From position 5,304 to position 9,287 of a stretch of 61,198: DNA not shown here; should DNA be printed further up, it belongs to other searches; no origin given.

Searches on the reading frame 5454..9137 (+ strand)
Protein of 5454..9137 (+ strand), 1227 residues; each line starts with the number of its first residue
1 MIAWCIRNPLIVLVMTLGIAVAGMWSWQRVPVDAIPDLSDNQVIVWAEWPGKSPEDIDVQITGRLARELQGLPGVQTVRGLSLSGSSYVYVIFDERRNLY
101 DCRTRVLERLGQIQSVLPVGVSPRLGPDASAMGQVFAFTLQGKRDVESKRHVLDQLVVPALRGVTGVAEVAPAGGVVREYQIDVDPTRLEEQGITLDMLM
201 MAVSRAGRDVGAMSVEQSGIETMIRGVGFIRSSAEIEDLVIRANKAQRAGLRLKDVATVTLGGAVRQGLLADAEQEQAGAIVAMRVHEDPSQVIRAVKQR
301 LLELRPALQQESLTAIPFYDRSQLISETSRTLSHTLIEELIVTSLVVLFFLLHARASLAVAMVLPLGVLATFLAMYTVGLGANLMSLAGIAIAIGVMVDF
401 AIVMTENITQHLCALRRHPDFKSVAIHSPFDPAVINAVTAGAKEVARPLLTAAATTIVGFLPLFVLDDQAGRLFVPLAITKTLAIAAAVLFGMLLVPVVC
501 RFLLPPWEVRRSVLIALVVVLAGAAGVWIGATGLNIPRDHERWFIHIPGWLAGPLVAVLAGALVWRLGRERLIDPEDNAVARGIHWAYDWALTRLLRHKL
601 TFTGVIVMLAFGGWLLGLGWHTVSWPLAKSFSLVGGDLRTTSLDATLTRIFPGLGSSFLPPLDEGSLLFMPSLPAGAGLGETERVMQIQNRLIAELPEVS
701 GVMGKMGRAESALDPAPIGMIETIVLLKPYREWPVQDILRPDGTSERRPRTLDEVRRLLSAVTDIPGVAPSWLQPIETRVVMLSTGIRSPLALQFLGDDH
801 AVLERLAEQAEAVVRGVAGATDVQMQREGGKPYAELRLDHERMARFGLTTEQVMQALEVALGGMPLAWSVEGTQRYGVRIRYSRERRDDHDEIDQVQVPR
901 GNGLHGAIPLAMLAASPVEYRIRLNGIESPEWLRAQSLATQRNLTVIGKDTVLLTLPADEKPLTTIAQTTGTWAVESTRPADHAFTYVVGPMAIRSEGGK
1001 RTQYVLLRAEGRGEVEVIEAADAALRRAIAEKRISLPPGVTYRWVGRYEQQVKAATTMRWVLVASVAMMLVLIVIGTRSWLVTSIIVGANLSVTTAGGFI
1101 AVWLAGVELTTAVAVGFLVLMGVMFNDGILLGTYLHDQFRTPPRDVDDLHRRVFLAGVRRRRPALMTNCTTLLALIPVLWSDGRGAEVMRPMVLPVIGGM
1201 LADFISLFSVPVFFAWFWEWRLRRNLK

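Call 8: search_protein_families(library=pfam, proteins=[window:5454-9137:+], max_evalue=0.001)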
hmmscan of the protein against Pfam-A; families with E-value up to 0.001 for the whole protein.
window:5454-9137:+ (1227 aa): 1 family
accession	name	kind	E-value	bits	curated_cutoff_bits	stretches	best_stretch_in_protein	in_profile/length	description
PF00873.25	ACR_tran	-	5e-171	571.2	28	3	1-506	1-492/1021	AcrB/AcrD/AcrF family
